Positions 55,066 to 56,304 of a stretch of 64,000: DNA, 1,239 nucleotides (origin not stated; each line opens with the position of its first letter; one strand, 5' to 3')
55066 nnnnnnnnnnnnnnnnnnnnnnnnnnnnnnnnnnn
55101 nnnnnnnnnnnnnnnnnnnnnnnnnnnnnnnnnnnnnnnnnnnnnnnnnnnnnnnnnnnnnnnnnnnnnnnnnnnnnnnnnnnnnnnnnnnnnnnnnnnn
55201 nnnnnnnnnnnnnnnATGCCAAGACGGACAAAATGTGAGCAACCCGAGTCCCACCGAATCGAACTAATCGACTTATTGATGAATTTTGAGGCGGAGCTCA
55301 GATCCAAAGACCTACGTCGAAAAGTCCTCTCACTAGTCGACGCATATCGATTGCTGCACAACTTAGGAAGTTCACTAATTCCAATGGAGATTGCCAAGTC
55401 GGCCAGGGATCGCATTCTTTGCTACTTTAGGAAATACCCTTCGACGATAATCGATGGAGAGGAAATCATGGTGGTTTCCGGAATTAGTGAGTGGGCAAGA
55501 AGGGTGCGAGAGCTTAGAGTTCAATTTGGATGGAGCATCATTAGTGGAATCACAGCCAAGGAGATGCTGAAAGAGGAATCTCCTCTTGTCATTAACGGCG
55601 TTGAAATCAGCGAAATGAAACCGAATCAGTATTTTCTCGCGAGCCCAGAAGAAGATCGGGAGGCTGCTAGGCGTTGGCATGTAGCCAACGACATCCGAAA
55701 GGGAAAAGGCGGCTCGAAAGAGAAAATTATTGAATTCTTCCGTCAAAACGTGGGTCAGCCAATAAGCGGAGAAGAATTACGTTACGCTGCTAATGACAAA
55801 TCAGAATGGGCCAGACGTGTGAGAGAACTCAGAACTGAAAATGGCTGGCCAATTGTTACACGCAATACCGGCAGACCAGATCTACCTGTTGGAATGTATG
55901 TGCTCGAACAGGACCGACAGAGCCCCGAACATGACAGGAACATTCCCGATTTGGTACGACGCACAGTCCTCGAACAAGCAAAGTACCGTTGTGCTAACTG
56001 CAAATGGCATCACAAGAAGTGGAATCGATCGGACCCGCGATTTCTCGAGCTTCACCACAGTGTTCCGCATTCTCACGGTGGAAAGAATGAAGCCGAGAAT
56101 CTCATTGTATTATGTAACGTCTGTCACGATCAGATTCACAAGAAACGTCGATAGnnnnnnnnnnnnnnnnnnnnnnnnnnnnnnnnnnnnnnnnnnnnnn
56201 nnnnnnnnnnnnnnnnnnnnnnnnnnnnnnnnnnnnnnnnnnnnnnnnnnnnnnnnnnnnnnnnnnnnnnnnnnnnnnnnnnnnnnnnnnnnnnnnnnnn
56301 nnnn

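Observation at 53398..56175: Low-GC restriction-modification/Vsr islet bounded by an 8-bp inverted repeat and fused into the 3' end of a host gene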

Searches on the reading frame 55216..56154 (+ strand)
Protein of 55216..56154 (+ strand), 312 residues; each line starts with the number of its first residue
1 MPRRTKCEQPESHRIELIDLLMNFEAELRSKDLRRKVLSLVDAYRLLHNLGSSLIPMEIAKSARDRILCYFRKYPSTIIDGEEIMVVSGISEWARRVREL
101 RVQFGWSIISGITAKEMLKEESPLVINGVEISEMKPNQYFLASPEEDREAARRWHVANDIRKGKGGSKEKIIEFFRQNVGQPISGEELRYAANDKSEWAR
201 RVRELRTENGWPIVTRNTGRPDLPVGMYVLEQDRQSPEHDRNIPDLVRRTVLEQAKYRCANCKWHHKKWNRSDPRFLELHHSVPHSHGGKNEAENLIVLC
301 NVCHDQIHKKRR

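Call 7: search_protein_families(library=pfam, proteins=[window:55216-56154:+], max_evalue=0.01)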
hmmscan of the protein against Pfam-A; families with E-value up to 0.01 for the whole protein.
window:55216-56154:+ (312 aa): 3 families
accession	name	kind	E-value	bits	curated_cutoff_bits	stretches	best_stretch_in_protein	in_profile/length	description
PF01844.29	HNH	-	1.3e-08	35.2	21.4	1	259-310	1-47/47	HNH endonuclease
PF14279.12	HNH_5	-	0.0016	18.8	27.5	1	277-308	13-44/56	HNH endonuclease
PF14090.12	HTH_39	-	0.0018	18.5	21.3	0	198-231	30-68/70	Winged helix-turn-helix domain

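Call 8: search_protein_families(library=ncbifam, proteins=[window:55216-56154:+], max_evalue=0.01)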
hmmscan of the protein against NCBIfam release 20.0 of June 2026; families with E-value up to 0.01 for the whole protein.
window:55216-56154:+ (312 aa): 2 families
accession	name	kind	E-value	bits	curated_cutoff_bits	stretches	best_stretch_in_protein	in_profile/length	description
NF040563.1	guided_IscB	equivalog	3.8e-10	39.4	175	1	247-310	183-238/314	RNA-guided endonuclease IscB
NF045808.1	PT-DNA_restrict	exception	0.00096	18.3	180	1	246-305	164-221/284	phosphorothioated DNA-binding restriction endonuclease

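Call 9: search_protein_families(library=padloc, proteins=[window:55216-56154:+], max_evalue=0.01)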
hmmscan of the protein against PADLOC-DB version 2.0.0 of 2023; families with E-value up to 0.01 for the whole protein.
window:55216-56154:+ (312 aa): 10 families
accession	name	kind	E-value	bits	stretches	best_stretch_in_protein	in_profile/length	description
PDLC03656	mREase_IV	-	1.2e-08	33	1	246-310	194-258/277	Type IV methyl-directed restriction enzyme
PDLC03478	REase_II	-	1.4e-08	32.8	1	191-305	43-156/219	Type II restriction enzyme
PDLC00643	ZorE2|ZorE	-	2.4e-06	25.1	1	252-306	211-260/282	HNH endonuclease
PDLC02859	DpdF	-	8.7e-06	22.4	1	251-308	2-53/545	DpdF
PDLC00642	ZorE2|ZorE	-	0.00025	18.6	1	253-306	210-257/283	HNH endonuclease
PDLC00644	ZorE2|ZorE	-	0.00045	18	1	251-310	186-244/267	HNH endonuclease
PDLC03418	REase_II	-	0.0017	15.6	1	241-309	309-369/372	Type II restriction enzyme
PDLC00645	ZorE2|ZorE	-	0.0055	13.8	1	248-306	201-253/375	HNH endonuclease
PDLC00740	Effector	-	0.0055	13.5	1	282-310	72-100/391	Endonuclease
PDLC03503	REase_II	-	0.0083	13.8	0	172-260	25-120/218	Type II restriction enzyme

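Call 34: find_homologous_proteins(query=window:55216-56154:+)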
Query window:55216-56154:+ (312 aa): 3295 proteins with E <= 0.001 among 4271 candidates; the best 120 are listed.
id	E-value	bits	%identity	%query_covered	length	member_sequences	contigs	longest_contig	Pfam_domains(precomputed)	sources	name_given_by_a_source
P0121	1.5e-195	667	93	100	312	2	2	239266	PF01844.30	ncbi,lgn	-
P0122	1.4e-130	453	63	99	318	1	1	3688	PF01844.30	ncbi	-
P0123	8.3e-130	451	64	99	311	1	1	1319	PF01844.30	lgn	-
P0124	1.4e-129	450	63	99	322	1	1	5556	PF01844.30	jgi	jgi:SH3-like domain-containing protein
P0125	8.4e-129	448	63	99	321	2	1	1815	PF01844.30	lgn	-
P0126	1.8e-128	446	62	100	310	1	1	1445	PF01844.30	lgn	-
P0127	2.1e-128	446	64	99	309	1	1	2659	PF01844.30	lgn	-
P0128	3.7e-128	445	62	100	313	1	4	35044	PF01844.30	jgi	jgi:hypothetical protein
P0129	3.7e-128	445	62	99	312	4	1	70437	PF01844.30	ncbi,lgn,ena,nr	ncbi:MAG: HNH endonuclease [Nitrospirota bacterium]|nr:HNH endonuclease [Nitrospirota bacterium]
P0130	1.3e-127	444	63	100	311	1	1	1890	PF01844.30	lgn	-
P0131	1.6e-127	443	63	100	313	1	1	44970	PF01844.30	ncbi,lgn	-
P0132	1.6e-127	443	63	99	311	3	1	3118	PF01844.30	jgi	-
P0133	2.0e-127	443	62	99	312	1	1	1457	PF01844.30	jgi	jgi:hypothetical protein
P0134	3.9e-127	442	61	100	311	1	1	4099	PF01844.30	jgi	jgi:hypothetical protein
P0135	4.8e-127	442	61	99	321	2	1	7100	PF01844.30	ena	-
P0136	5.3e-127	442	63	100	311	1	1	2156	PF01844.30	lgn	-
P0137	9.6e-127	441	63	99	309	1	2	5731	PF01844.30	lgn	-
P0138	9.8e-127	441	63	100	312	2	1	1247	PF01844.30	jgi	jgi:hypothetical protein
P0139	1.0e-126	441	65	99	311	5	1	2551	PF01844.30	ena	-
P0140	1.2e-126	440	63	99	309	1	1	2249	PF01844.30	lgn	-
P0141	1.4e-126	440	61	99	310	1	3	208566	PF01844.30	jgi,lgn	-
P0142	1.9e-126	440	63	99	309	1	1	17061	PF01844.30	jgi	jgi:HNH endonuclease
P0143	2.7e-126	439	63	99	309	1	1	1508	PF01844.30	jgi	-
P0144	3.1e-126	439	65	99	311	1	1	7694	PF01844.30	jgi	jgi:hypothetical protein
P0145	3.8e-126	439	63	99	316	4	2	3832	PF01844.30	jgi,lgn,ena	-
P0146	4.1e-126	439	61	100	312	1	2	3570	PF01844.30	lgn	-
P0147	7.3e-126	438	62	97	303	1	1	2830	PF01844.30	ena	-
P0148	8.7e-126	438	60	100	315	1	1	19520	PF01844.30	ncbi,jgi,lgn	jgi:hypothetical protein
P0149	1.4e-125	437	64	99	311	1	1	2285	PF01844.30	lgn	-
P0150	1.7e-125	437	62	100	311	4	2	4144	PF01844.30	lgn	-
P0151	1.8e-125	437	62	99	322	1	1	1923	PF01844.30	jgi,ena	-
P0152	1.8e-125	437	61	100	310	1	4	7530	PF01844.30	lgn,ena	-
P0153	2.4e-125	436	62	100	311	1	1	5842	PF01844.30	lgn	-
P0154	2.6e-125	436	62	99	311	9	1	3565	PF01844.30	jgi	jgi:hypothetical protein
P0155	2.6e-125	436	60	99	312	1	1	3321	PF01844.30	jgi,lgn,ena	-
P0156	3.0e-125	436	62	99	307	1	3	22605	PF01844.30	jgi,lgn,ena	jgi:hypothetical protein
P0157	3.7e-125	436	62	97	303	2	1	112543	PF01844.30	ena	-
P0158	4.1e-125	435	64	97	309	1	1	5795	PF01844.30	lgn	-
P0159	6.6e-125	435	60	99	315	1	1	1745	PF01844.30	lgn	-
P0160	8.0e-125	434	62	100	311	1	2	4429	PF01844.30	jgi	jgi:hypothetical protein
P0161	1.2e-124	434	62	99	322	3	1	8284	PF01844.30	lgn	-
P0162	1.2e-124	434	60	99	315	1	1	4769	PF01844.30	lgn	-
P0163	1.2e-124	434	60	99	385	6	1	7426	PF01844.30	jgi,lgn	jgi:hypothetical protein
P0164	1.3e-124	434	61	100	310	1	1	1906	PF01844.30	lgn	-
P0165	1.7e-124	433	62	99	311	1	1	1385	PF01844.30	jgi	jgi:hypothetical protein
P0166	2.0e-124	433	63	99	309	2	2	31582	PF01844.30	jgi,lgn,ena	-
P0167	2.0e-124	433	61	100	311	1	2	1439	PF01844.30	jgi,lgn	-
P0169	2.1e-124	433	62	97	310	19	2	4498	PF01844.30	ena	-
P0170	2.2e-124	433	63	97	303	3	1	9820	PF01844.30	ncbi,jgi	-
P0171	2.4e-124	433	63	99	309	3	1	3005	PF01844.30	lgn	-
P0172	2.7e-124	433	58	99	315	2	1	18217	PF01844.30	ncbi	-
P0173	3.5e-124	432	62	100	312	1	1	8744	PF14090.13,PF01844.30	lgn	-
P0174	3.8e-124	432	60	99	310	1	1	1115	PF01844.30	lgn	-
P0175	3.8e-124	432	63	97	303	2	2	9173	PF01844.30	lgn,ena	-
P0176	4.4e-124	432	59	100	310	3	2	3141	PF01844.30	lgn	-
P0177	4.8e-124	432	60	99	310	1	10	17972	PF01844.30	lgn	-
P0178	5.4e-124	432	61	99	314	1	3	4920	PF01844.30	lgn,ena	-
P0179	5.8e-124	432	60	99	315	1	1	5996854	PF01844.30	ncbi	-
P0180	6.0e-124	432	64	97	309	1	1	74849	PF01844.30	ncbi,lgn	-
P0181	6.5e-124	431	64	96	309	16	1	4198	PF01844.30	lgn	-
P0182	7.1e-124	431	60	99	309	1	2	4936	PF01844.30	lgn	-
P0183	7.6e-124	431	62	99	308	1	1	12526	PF01844.30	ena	-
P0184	7.9e-124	431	62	96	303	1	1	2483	PF01844.30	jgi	-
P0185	8.3e-124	431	60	99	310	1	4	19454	PF01844.30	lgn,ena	-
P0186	1.1e-123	431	60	100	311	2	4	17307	PF01844.30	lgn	-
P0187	1.1e-123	431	60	99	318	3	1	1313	PF01844.30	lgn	-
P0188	1.2e-123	431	64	97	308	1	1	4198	PF01844.30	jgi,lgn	jgi:hypothetical protein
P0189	1.3e-123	430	63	97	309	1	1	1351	PF01844.30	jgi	jgi:hypothetical protein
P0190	1.7e-123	430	60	99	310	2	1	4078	PF01844.30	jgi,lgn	jgi:hypothetical protein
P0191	1.9e-123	430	62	99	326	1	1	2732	PF01844.30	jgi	jgi:hypothetical protein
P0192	1.9e-123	430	63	96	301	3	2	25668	PF01844.30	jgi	jgi:hypothetical protein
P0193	2.0e-123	430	62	99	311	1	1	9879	PF01844.30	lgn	-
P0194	2.0e-123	430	60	99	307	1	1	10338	PF01844.30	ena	-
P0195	2.4e-123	430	60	99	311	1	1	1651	PF01844.30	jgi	-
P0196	2.6e-123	430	61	99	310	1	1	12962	PF01844.30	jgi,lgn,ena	-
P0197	2.6e-123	430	61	99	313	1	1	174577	PF01844.30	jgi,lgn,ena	-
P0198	2.6e-123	430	61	99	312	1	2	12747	PF01844.30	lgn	-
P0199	2.6e-123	430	60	99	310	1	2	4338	PF01844.30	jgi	-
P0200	2.8e-123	429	61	99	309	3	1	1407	PF01844.30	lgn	-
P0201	3.5e-123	429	61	96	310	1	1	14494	PF01844.30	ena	-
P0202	3.6e-123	429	61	99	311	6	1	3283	PF01844.30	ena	-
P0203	3.7e-123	429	62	99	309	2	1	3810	PF01844.30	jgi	jgi:hypothetical protein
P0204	4.3e-123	429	61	99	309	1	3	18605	PF01844.30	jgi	-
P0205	4.5e-123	429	62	98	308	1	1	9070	PF01844.30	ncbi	-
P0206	5.3e-123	429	60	96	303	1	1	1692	PF01844.30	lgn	-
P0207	6.6e-123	428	59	100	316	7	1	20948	PF01844.30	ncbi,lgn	-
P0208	6.9e-123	428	61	96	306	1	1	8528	PF01844.30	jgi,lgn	jgi:hypothetical protein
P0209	6.9e-123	428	63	99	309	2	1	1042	PF01844.30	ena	-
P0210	7.0e-123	428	63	99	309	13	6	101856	PF01844.30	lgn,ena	-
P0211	7.0e-123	428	61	100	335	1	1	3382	PF01844.30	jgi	jgi:hypothetical protein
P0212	7.8e-123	428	60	99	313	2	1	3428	PF01844.30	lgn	-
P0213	8.1e-123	428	60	100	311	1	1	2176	PF01844.30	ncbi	-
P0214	8.4e-123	428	60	99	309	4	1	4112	PF01844.30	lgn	-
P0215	8.7e-123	428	62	100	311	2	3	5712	PF01844.30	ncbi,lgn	-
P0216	8.7e-123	428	62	100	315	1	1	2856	PF01844.30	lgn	-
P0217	9.7e-123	428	63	97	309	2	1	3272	PF01844.30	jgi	jgi:hypothetical protein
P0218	1.1e-122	427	61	96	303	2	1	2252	PF01844.30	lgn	-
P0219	1.3e-122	427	57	100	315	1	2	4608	PF01844.30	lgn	-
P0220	1.3e-122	427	61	99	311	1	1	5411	PF01844.30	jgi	-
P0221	1.4e-122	427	60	99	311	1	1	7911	PF01844.30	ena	-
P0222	1.5e-122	427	61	99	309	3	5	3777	PF01844.30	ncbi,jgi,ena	-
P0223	1.6e-122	427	59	99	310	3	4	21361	PF01844.30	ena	-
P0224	1.6e-122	427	62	97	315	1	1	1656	PF01844.30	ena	-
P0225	1.7e-122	427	59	99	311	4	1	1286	PF01844.30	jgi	jgi:hypothetical protein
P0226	1.7e-122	427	63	94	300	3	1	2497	PF01844.30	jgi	-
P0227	1.9e-122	427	61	99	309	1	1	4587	PF01844.30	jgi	jgi:hypothetical protein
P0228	2.0e-122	427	61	95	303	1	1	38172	PF01844.30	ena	-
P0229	2.1e-122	427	60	100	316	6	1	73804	PF01844.30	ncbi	ncbi:MAG: HNH endonuclease signature motif containing protein [Candidatus Sulfobium sp.]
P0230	2.1e-122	427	61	96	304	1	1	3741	PF01844.30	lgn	-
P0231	2.2e-122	426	62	99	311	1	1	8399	PF01844.30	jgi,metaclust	metaclust:\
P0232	2.3e-122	426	63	96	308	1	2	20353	PF01844.30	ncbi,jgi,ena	-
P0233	2.4e-122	426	61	99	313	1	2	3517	PF01844.30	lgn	-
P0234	2.7e-122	426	60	99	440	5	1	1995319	PF01844.30,PF03852.22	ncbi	-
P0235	2.7e-122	426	61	99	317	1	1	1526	PF01844.30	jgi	jgi:hypothetical protein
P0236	2.7e-122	426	58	100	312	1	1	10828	PF01844.30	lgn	-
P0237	2.8e-122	426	59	99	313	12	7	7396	PF01844.30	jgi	jgi:hypothetical protein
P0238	3.0e-122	426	62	96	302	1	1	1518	PF01844.30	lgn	-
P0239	3.0e-122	426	61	97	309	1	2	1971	PF01844.30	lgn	-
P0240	3.0e-122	426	60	99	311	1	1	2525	PF01844.30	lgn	-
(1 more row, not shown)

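Call 35: search_solved_structures(query=window:55216-56154:+, max_evalue=1, show_alignments=2)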
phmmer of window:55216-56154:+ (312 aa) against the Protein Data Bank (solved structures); distinct sequences matched with E-value up to 1: 6.
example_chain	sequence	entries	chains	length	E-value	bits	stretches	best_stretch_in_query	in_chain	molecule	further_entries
6ghc_A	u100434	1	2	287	2.4e-07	33.7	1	246-310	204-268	5-methylcytosine-specific restriction enzyme A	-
8d2k_A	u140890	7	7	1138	0.021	17.5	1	236-306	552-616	CRISPR-associated endonuclease, Csn1 family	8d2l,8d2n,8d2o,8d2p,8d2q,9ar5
7qca_SG0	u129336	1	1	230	0.026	17.2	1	85-153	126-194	40S ribosomal protein S6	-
6me0_C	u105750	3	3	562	0.037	16.7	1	276-310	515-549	Maturase reverse transcriptase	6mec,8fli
9nvu_P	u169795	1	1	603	0.21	14.2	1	279-310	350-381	OrufIscB-REC-swap 49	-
8p5d_SG0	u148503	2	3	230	0.33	13.6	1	85-151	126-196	40S ribosomal protein S6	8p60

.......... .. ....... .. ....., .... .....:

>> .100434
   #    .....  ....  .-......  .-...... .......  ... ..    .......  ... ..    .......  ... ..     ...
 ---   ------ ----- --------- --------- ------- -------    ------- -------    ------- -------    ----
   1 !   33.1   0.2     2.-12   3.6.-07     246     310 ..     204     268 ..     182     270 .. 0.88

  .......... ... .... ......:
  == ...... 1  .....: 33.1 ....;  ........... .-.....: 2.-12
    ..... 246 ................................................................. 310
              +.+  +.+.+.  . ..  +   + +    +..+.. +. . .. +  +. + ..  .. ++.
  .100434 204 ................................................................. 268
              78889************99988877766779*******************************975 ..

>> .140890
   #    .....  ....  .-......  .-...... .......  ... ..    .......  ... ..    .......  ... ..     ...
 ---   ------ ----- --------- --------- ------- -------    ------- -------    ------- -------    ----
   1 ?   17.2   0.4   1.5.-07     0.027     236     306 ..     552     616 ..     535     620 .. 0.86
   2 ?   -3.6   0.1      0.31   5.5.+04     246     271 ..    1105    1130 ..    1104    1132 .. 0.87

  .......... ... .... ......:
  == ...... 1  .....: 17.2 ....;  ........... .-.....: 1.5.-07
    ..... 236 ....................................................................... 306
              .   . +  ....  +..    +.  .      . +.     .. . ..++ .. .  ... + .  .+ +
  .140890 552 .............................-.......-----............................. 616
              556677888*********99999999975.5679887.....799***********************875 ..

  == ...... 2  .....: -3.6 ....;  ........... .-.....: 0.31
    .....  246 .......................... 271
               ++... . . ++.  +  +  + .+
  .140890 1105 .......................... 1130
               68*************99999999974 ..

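Call 36: search_dna_similar(query=window:55216-56154:+, collection=plasmids, mode=protein, max_rows=15)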
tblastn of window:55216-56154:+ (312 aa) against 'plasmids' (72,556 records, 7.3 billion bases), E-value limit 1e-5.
Records with a match: 4; places in all: 4; records where one place covers at least 80% of the query: 2.
Best place of each record, by identity: <60% 4.
By first word of the organism name: Pandoraea 1; Sphingomonas 1; Acidithiobacillus 1; Priestia 1.
By predicted mobility (MOB-suite, as given by PLSDB): non-mobilizable 2; conjugative 1; mobilizable 1.
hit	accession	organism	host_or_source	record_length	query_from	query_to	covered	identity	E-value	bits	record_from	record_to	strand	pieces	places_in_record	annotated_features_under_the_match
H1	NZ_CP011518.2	Pandoraea oxalativorans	-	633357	1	312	100%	58.0%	2e-110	358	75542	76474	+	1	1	vsr: DNA mismatch endonuclease Vsr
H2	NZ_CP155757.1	Sphingomonas parapaucimobilis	Chinese cabbage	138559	1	309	99%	49.8%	2e-92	307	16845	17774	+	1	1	HNH endonuclease signature motif containing protein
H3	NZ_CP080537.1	Acidithiobacillus ferriphilus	-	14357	175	305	42%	39.6%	9e-17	88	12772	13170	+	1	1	HNH endonuclease signature motif containing protein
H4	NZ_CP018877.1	Priestia megaterium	Camellia oleifera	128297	174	304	42%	28.9%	1e-6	57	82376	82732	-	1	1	HNH endonuclease signature motif containing protein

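Call 37: get_annotated_region(hit=H1, flank=5000)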
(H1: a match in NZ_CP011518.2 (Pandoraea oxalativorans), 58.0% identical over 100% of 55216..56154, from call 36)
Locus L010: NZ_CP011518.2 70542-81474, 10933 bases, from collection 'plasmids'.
description: Pandoraea oxalativorans strain DSM 23570 plasmid pPO70-1, complete sequence
organism: Pandoraea oxalativorans (NCBI taxid 573737)
taxonomy: Bacteria; Pseudomonadota; Betaproteobacteria; Burkholderiales; Burkholderiaceae; Pandoraea; Pandoraea oxalativorans
host: -; source: -; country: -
typing (MOB-suite, as given by PLSDB): conjugative; relaxase MOBF,MOBP; mating-pair formation MPF_T
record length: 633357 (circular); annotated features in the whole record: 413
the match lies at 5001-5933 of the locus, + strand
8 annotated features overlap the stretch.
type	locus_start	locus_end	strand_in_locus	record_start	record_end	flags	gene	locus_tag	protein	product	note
CDS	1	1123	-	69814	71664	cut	-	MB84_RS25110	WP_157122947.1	hypothetical protein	-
CDS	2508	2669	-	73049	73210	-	-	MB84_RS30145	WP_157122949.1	hypothetical protein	-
CDS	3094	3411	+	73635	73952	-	-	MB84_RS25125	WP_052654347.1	hypothetical protein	-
CDS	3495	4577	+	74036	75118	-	-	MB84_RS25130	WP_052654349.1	DNA cytosine methyltransferase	GO:0006304 - DNA modification [Evidence IEA]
CDS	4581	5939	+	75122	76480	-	vsr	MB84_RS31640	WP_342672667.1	DNA mismatch endonuclease Vsr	GO:0006298 - mismatch repair [Evidence IEA]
CDS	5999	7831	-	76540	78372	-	-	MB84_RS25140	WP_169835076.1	tetratricopeptide repeat protein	-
CDS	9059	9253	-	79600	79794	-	-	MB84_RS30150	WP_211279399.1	hypothetical protein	-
CDS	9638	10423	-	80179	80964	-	-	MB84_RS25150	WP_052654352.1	hypothetical protein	-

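Call 38: get_annotated_region(hit=H2, flank=5000)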
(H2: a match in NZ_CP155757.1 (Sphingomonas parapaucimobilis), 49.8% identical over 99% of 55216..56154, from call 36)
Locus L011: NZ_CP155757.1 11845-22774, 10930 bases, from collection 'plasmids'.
description: Sphingomonas parapaucimobilis strain YK209 plasmid unnamed8, complete sequence
organism: Sphingomonas parapaucimobilis (NCBI taxid 28213)
taxonomy: Bacteria; Pseudomonadota; Alphaproteobacteria; Sphingomonadales; Sphingomonadaceae; Sphingomonas; Sphingomonas parapaucimobilis
host: -; source: Chinese cabbage; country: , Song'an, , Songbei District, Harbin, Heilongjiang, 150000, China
typing (MOB-suite, as given by PLSDB): non-mobilizable
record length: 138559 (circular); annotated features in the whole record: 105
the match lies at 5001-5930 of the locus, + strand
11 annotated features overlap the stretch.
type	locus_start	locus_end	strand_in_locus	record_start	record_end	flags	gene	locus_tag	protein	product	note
CDS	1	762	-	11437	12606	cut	-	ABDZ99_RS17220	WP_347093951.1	site-specific integrase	GO:0015074 - DNA integration [Evidence IEA]; GO:0006310 - DNA recombination [Evidence IEA]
CDS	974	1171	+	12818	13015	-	-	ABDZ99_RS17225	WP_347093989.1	helix-turn-helix domain-containing protein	-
CDS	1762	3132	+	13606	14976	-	-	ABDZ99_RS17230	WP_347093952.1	hypothetical protein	-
CDS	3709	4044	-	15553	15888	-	-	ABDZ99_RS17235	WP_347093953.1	hypothetical protein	-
CDS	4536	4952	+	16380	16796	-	vsr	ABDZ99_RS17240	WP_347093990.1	DNA mismatch endonuclease Vsr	GO:0006298 - mismatch repair [Evidence IEA]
CDS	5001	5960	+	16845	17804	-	-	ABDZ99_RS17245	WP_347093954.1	HNH endonuclease signature motif containing protein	-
CDS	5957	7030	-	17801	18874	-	-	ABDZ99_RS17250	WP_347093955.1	DNA cytosine methyltransferase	GO:0006304 - DNA modification [Evidence IEA]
CDS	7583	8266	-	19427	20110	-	-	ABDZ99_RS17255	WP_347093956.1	serine protease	GO:0006508 - proteolysis [Evidence IEA]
CDS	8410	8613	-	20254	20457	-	-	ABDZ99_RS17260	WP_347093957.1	hypothetical protein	-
CDS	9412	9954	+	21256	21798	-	-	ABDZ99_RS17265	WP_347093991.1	MucR family transcriptional regulator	-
CDS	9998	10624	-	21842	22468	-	-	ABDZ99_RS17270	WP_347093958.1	recombinase family protein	GO:0006310 - DNA recombination [Evidence IEA]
